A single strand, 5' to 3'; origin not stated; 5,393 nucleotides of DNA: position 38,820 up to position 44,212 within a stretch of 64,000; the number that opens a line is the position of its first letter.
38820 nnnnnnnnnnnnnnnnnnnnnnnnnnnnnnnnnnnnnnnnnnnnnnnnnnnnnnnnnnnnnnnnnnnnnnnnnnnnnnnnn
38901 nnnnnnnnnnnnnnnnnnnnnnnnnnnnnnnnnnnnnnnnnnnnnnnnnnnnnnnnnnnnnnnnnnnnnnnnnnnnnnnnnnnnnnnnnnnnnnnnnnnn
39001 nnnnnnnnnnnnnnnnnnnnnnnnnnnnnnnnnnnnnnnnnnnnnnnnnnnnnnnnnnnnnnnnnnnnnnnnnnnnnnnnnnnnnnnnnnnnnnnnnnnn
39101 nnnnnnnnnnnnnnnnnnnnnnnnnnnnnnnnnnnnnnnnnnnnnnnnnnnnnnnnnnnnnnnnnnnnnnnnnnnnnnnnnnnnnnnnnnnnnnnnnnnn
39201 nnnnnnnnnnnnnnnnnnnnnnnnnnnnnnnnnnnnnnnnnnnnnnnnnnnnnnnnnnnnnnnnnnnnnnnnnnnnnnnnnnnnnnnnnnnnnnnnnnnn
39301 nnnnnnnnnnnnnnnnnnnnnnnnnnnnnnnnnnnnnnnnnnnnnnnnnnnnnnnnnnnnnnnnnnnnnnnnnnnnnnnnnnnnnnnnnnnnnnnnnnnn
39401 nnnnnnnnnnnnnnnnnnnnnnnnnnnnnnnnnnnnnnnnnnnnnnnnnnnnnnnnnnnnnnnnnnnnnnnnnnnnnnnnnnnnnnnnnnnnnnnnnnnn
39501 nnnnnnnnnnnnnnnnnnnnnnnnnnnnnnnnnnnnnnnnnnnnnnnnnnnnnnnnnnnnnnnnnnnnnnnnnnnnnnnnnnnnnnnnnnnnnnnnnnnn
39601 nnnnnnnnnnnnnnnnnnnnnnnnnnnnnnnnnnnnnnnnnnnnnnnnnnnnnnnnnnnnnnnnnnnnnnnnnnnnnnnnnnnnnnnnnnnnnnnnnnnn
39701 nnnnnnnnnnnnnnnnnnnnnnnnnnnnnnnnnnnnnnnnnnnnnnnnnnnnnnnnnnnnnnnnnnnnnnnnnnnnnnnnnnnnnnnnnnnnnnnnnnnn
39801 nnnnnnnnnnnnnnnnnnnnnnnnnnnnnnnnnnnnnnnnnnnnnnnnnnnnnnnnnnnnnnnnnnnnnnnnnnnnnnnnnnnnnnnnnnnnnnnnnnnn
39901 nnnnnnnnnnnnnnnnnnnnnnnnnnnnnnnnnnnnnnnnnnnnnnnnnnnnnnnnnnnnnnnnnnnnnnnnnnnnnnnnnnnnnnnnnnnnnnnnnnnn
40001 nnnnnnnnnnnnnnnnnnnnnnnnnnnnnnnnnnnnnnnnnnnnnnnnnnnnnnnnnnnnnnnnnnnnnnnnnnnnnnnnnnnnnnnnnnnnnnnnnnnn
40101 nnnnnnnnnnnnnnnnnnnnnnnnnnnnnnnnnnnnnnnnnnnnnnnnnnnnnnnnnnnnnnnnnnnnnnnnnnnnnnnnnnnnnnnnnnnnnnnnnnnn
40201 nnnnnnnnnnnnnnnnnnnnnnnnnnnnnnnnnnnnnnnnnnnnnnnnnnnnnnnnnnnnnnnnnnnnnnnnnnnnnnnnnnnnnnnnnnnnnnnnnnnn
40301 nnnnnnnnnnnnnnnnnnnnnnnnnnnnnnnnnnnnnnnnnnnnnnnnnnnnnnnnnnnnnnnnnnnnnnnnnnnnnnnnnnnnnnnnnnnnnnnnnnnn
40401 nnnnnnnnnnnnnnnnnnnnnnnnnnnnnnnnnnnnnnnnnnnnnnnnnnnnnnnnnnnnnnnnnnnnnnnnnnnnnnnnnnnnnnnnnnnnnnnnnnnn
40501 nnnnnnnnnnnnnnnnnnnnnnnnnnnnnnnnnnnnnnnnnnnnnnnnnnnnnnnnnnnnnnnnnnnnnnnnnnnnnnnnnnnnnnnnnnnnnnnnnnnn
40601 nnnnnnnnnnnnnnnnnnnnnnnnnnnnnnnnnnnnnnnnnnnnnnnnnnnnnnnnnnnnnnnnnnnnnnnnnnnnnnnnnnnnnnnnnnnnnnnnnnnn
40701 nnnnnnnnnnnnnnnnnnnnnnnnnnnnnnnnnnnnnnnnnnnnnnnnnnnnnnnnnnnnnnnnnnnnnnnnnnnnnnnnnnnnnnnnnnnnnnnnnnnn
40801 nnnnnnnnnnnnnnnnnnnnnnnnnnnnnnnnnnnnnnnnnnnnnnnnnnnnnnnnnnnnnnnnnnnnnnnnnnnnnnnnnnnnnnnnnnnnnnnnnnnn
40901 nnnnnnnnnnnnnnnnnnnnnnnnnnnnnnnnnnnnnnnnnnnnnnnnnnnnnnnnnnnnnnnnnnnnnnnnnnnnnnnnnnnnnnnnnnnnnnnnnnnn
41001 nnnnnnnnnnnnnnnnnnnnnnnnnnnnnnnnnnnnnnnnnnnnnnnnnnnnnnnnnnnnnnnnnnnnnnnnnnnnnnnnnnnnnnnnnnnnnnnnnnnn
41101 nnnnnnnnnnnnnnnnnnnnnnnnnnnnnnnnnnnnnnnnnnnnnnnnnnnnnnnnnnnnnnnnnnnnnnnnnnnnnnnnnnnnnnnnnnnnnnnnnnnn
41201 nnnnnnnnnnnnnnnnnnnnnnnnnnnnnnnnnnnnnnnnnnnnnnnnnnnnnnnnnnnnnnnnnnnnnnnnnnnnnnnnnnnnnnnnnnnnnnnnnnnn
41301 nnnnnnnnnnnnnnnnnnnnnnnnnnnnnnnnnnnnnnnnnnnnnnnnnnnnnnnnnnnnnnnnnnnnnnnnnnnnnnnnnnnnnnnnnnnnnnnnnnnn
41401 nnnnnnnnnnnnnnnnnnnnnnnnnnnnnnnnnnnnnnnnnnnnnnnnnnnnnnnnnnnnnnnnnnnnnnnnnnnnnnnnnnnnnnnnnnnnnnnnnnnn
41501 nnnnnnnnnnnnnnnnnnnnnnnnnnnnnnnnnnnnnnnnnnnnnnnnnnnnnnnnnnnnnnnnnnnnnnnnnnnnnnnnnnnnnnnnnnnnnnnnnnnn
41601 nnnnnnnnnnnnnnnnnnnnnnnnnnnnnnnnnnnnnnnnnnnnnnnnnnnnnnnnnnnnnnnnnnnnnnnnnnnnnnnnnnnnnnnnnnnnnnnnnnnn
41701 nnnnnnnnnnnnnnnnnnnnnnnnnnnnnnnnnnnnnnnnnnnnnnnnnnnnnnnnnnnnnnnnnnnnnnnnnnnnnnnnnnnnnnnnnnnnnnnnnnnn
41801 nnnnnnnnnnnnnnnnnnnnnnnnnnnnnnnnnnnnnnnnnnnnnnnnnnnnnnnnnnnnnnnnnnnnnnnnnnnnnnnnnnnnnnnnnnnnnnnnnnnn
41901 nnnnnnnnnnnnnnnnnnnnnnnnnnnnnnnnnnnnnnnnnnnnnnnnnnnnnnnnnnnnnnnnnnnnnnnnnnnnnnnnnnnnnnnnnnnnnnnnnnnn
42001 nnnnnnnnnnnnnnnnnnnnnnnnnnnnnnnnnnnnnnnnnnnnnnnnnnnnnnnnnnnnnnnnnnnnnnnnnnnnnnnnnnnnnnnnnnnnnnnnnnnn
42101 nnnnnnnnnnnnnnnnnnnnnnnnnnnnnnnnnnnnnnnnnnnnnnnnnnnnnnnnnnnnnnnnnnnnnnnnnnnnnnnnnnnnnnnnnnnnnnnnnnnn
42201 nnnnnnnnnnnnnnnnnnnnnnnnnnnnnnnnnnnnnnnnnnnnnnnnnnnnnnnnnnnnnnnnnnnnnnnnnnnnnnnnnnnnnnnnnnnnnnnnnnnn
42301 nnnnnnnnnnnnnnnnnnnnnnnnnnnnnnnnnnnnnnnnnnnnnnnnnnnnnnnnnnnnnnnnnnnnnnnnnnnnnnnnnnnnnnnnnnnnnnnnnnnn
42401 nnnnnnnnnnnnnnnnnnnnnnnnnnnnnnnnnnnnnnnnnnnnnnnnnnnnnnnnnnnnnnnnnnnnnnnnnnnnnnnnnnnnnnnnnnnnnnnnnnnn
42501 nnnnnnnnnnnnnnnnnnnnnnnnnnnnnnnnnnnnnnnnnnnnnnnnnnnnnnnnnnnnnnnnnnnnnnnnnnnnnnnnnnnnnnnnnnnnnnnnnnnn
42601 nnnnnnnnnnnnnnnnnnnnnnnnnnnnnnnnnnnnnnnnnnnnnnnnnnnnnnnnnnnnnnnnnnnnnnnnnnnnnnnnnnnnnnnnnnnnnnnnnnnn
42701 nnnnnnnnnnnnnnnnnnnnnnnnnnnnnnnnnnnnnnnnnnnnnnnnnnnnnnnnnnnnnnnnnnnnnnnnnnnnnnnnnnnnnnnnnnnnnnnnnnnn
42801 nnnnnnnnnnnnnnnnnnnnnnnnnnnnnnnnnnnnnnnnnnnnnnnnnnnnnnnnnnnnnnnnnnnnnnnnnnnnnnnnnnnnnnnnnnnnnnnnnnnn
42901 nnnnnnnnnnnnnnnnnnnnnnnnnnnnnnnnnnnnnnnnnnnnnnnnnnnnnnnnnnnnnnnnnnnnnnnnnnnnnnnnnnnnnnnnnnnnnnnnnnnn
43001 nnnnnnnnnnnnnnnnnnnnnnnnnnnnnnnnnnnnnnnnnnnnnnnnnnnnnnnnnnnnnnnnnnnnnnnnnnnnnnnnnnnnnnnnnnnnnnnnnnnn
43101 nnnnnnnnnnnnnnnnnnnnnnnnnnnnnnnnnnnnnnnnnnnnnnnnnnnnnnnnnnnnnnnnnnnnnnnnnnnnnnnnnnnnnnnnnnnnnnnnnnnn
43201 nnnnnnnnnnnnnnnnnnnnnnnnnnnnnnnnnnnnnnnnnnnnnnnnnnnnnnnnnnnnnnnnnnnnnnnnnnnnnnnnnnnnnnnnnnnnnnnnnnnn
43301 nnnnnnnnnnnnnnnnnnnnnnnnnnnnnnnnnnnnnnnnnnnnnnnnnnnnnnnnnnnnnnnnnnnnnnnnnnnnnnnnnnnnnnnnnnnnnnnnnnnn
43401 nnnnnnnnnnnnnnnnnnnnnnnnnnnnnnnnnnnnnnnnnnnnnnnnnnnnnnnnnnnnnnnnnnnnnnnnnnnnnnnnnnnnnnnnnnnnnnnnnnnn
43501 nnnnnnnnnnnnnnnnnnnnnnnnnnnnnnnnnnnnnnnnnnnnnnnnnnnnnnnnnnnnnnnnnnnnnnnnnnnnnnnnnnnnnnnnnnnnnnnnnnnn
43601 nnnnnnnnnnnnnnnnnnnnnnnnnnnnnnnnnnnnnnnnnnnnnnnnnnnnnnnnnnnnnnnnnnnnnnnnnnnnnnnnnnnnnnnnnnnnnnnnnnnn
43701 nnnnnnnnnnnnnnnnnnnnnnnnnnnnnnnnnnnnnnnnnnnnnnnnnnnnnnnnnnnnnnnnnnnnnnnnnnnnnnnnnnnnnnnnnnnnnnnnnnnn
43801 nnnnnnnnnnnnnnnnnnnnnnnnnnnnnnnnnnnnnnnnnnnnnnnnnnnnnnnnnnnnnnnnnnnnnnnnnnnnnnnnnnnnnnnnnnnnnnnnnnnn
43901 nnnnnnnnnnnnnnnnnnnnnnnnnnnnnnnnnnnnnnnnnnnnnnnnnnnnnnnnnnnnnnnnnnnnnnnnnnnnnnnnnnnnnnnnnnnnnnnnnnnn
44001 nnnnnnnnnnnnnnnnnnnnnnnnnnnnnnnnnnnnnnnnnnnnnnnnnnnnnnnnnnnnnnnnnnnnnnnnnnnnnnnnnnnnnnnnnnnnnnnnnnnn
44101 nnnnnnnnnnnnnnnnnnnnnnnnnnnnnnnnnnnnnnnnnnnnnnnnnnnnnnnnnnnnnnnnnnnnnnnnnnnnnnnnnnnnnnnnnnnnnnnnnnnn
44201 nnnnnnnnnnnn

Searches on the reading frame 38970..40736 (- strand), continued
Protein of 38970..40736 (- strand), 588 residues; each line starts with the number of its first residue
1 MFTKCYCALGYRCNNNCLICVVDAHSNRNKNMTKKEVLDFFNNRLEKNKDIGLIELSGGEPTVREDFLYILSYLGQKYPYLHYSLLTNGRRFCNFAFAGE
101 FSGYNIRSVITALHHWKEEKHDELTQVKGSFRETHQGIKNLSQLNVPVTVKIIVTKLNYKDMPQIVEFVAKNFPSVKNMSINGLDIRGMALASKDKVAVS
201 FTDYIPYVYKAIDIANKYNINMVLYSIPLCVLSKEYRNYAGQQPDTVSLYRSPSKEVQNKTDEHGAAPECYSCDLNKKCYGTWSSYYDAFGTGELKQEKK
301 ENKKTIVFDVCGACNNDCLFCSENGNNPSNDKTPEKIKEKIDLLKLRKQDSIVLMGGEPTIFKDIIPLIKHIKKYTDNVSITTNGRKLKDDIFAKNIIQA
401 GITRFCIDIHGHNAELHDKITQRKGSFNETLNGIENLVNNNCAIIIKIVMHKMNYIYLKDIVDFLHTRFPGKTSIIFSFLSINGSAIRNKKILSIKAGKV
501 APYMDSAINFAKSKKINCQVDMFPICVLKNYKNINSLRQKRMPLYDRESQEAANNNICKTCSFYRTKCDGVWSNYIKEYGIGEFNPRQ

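Call 84: find_encoding_contigs(protein=P0017, flank=5000, max_places=1)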
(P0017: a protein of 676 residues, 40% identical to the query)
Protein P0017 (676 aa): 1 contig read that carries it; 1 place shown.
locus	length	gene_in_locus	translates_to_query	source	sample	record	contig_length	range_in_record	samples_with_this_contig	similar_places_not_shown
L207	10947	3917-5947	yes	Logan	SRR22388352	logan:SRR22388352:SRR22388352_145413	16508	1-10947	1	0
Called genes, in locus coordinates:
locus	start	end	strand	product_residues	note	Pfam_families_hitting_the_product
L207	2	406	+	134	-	?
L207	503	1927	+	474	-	PF04055:Radical_SAM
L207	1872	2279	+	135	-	PF27806:HxsD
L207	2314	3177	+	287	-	-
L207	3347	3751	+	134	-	PF27806:HxsD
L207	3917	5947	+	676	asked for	PF04055:Radical_SAM, PF13353:Fer4_12 (faint), PF04055:Radical_SAM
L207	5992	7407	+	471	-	PF04055:Radical_SAM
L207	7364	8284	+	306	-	-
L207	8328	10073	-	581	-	-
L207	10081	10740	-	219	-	-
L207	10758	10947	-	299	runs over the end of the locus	-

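Call 85: find_encoding_contigs(protein=P0016, flank=5000, max_places=1)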
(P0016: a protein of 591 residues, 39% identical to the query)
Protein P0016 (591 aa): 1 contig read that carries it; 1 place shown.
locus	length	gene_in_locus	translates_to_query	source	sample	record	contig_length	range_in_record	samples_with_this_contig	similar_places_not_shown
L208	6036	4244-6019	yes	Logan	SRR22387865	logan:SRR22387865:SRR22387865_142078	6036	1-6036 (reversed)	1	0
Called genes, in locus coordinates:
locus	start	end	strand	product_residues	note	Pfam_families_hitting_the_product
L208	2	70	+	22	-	?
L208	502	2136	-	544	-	PF13231:PMT_2 (weak)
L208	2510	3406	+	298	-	PF04055:Radical_SAM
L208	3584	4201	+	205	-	PF27806:HxsD, PF04060:FeS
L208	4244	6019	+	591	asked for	PF04055:Radical_SAM, PF13353:Fer4_12 (faint), PF04055:Radical_SAM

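Call 86: find_encoding_contigs(protein=P0013, flank=5000, max_places=1)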
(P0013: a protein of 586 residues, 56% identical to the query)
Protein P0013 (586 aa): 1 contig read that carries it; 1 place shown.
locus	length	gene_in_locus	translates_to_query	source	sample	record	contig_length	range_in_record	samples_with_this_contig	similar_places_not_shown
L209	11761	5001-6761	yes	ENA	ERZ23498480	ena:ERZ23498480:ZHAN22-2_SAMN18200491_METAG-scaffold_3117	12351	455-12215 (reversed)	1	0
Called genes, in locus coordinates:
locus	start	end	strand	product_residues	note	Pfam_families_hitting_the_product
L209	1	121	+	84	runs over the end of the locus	?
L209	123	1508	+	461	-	PF13353:Fer4_12 (weak), PF04055:Radical_SAM, PF13186:SPASM (weak)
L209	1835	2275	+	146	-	-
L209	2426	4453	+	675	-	PF02366:PMT (weak), PF13231:PMT_2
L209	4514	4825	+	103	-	-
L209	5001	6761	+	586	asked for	PF04055:Radical_SAM, PF13353:Fer4_12 (faint), PF04055:Radical_SAM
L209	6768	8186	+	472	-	-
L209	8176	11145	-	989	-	-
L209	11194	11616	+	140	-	PF01900:RNase_P_Rpp14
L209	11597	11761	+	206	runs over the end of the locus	?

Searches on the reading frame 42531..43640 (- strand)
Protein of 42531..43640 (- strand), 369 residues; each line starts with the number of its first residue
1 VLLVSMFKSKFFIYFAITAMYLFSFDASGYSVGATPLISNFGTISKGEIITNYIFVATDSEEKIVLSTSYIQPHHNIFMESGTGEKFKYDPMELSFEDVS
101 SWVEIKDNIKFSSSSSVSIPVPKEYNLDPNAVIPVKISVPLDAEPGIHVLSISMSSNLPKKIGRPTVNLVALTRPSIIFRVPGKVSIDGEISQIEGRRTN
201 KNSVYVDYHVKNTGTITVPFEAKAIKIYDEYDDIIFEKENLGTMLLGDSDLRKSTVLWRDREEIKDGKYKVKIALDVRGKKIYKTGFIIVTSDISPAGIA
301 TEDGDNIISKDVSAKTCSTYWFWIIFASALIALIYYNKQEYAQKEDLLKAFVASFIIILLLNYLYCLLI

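Call 59: search_protein_families(library=pfam, proteins=[window:42531-43640:-], max_evalue=0.1)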
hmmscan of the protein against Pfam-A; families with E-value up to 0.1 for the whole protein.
window:42531-43640:- (369 aa): 1 family
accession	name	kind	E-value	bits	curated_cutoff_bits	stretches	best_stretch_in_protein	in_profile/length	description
PF13585.12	CHU_C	-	0.088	13.4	27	0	219-290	25-86/86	CHU_C Type IX secretion signal domain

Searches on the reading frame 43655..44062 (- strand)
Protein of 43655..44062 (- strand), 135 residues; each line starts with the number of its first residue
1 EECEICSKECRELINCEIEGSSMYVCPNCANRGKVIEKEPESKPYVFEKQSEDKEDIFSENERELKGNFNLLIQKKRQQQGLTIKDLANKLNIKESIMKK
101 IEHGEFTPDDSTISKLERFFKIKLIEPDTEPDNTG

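Call 59: search_protein_families(library=pfam, proteins=[window:43655-44062:-], max_evalue=0.1)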
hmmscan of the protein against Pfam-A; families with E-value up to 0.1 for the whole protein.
window:43655-44062:- (135 aa): 7 families
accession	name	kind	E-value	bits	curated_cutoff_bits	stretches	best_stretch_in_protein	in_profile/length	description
PF01381.28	HTH_3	-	1.8e-09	37.9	23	1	73-124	1-52/55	Helix-turn-helix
PF24250.1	HVO_2718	-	8.3e-07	29.4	30.3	1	2-34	17-49/173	Transcription regulator HVO_2718-like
PF13413.12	HTH_25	-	2.6e-06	27.6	24.6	1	74-106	3-35/62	Helix-turn-helix domain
PF12844.13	HTH_19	-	1.3e-05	25.5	30.2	1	74-122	5-53/64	Helix-turn-helix domain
PF13443.12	HTH_26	-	0.00074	20.2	22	1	74-123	3-53/63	Cro/C1-type HTH DNA-binding domain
PF13744.12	HTH_37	-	0.00081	19.6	27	1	61-107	11-57/80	Helix-turn-helix domain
PF13560.12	HTH_31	-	0.031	15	27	1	77-118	10-52/64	Helix-turn-helix domain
